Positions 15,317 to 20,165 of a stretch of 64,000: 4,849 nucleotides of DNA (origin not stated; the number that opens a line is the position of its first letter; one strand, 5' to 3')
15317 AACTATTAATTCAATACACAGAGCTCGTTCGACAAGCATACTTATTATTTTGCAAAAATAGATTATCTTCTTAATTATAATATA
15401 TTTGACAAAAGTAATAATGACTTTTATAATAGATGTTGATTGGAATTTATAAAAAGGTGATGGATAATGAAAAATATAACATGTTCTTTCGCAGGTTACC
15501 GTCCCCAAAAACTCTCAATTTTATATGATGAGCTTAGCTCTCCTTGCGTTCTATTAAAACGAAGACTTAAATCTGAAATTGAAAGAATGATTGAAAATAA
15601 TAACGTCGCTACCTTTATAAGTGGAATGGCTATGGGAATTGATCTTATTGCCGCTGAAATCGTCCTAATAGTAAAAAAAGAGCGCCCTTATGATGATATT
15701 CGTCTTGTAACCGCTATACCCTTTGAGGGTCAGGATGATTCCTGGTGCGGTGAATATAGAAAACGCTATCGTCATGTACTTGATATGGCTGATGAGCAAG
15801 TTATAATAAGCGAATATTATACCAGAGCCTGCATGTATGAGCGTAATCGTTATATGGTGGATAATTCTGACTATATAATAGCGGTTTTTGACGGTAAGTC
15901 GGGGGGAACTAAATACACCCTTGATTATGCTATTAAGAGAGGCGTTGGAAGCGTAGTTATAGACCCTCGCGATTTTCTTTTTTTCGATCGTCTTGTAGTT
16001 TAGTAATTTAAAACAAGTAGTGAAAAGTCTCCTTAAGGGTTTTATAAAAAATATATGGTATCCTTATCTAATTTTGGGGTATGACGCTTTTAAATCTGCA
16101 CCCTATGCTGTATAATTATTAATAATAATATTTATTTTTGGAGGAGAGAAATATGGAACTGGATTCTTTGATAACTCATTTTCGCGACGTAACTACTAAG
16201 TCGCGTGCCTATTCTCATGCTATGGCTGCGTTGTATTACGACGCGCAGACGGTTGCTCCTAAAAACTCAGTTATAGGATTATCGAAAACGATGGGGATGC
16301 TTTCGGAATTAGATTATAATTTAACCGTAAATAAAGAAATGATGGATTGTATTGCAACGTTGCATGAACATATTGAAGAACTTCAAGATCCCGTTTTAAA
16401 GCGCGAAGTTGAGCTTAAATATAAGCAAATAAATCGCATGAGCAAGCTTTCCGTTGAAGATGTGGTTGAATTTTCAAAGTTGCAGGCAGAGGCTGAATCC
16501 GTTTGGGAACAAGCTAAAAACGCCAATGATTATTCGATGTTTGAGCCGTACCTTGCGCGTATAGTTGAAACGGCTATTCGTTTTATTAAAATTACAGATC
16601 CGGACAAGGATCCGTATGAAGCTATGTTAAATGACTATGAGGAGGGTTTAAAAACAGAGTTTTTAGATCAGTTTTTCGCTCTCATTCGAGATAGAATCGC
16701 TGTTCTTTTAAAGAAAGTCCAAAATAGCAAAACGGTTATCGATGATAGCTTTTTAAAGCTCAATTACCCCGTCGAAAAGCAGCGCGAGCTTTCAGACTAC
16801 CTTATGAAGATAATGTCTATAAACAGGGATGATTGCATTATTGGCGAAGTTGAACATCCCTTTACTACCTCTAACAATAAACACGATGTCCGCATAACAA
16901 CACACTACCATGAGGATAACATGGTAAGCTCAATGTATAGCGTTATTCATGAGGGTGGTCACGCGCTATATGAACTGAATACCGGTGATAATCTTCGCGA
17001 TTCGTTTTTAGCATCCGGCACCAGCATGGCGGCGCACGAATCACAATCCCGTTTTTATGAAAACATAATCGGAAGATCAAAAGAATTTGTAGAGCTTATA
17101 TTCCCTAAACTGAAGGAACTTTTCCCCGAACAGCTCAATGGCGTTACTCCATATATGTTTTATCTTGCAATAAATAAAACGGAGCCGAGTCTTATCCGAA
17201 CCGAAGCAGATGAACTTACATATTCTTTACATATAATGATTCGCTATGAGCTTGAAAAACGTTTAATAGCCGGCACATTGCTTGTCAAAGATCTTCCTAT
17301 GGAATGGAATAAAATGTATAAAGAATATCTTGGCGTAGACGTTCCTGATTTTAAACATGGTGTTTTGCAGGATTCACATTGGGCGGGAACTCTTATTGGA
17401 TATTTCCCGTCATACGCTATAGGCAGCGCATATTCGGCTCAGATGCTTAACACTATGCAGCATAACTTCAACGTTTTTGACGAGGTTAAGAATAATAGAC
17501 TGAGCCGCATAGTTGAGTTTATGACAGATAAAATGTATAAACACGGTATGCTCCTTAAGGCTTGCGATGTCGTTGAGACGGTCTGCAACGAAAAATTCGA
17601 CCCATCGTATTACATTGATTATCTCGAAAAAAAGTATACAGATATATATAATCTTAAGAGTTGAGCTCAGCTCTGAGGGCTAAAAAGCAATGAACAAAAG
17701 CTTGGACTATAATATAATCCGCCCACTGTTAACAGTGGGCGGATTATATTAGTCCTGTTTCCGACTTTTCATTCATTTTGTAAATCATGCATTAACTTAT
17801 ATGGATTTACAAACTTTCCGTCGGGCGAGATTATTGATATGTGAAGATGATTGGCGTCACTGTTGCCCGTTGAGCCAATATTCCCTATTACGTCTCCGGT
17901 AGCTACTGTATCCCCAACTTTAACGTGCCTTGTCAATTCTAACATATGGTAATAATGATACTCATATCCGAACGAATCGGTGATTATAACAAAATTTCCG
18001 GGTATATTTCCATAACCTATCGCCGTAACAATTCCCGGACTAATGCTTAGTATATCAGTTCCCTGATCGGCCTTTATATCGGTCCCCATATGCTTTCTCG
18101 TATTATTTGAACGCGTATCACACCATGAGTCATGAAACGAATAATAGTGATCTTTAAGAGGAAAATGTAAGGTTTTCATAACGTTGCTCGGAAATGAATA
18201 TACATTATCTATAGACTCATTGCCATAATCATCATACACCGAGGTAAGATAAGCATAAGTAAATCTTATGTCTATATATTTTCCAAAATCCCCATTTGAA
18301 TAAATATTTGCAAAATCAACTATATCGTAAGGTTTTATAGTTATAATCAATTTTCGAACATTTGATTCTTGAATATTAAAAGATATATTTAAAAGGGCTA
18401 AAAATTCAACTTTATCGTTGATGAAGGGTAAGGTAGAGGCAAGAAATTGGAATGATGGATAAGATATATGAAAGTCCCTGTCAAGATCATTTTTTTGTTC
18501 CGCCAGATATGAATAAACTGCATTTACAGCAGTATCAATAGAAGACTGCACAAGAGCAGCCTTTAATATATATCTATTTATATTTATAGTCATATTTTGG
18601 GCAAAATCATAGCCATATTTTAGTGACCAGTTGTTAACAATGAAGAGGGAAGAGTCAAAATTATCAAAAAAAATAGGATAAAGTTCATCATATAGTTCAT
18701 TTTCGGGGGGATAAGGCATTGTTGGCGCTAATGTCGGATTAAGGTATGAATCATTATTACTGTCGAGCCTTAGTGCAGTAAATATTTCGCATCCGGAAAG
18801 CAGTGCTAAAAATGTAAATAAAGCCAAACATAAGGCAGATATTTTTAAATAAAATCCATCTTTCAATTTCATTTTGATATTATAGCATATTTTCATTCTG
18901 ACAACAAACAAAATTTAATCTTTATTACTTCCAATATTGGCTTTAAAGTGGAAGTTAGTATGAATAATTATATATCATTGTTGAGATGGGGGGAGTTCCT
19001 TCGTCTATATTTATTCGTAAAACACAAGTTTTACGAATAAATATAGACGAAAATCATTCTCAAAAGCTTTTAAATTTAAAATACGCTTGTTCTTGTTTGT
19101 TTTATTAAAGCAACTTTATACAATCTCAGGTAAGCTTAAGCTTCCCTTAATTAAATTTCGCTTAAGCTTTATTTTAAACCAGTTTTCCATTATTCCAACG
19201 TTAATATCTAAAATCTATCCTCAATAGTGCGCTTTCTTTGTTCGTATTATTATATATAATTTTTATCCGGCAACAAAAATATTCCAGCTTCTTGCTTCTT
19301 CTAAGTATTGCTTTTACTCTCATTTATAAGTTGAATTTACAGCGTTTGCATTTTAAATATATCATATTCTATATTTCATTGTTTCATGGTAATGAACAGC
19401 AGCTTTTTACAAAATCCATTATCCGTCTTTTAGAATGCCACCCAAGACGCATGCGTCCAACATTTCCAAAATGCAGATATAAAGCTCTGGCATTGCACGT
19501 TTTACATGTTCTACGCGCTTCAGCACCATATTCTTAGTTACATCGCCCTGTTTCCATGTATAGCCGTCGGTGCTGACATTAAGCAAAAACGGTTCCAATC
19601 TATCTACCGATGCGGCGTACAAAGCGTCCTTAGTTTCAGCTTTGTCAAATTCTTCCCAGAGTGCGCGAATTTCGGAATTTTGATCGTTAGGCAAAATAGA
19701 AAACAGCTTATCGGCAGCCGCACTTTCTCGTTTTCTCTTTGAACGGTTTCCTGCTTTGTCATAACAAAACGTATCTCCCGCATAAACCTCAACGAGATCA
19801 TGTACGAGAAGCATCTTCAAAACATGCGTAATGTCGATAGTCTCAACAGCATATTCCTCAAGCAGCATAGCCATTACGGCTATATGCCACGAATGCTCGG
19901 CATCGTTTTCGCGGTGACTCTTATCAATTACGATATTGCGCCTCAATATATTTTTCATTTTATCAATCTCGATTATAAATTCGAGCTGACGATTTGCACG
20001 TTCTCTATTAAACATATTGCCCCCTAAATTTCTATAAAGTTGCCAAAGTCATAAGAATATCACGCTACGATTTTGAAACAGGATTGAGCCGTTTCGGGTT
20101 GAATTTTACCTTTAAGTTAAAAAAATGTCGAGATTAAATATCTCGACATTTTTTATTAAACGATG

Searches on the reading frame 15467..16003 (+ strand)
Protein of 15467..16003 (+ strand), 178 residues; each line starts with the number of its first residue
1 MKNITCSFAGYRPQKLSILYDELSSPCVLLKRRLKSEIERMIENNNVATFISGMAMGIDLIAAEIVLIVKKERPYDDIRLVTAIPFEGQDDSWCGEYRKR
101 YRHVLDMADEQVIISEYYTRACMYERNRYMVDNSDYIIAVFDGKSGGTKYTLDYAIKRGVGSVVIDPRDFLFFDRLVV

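Call 8: search_protein_families(library=pfam, proteins=[window:15467-16003:+])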
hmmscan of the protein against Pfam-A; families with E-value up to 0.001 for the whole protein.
window:15467-16003:+ (178 aa): 2 families
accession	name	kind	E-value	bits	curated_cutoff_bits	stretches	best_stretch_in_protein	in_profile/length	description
PF06908.16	YpsA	-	2.6e-27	96.3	27.7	1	8-157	3-151/168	YspA SLOG family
PF02481.21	DNA_processg_A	-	2.3e-06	27.4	29.6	1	38-159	66-181/212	DNA recombination-mediator protein A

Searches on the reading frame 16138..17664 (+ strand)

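Call 8: search_protein_families(library=pfam, proteins=[window:16138-17664:+])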
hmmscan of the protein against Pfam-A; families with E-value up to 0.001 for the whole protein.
window:16138-17664:+ (508 aa): 1 family
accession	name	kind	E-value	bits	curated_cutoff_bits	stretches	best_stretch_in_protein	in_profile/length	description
PF02074.21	Peptidase_M32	-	6.4e-154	513.6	25.1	1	15-500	2-489/489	Carboxypeptidase Taq (M32) metallopeptidase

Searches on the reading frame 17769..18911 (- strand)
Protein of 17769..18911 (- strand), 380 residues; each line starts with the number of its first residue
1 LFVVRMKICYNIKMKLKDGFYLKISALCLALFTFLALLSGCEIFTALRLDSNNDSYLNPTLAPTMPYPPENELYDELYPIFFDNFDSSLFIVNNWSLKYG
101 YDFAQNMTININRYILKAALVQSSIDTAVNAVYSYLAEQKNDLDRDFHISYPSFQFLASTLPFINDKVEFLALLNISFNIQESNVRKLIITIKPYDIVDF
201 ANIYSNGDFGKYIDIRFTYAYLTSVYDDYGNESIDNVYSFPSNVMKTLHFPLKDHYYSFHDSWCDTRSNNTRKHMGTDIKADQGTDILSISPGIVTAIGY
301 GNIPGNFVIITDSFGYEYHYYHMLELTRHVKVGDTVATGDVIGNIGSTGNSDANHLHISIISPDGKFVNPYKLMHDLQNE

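Call 8: search_protein_families(library=pfam, proteins=[window:17769-18911:-])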
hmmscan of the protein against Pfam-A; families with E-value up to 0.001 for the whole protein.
window:17769-18911:- (380 aa): 1 family
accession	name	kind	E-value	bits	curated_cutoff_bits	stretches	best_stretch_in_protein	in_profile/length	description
PF01551.29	Peptidase_M23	-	9.9e-23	80.6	28.7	1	273-370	2-96/96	Peptidase family M23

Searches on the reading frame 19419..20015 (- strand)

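Call 8: search_protein_families(library=pfam, proteins=[window:19419-20015:-])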
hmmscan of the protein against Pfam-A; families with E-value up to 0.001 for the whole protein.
window:19419-20015:- (198 aa): 2 families
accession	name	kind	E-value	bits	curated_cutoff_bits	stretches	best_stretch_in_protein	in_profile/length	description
PF13023.12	HD_3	-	8.7e-51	172.5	22.5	1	17-178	1-164/165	HD domain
PF12917.13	YfbR-like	-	7.5e-13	49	25.9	1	13-140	2-135/182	5'-deoxynucleotidase YfbR-like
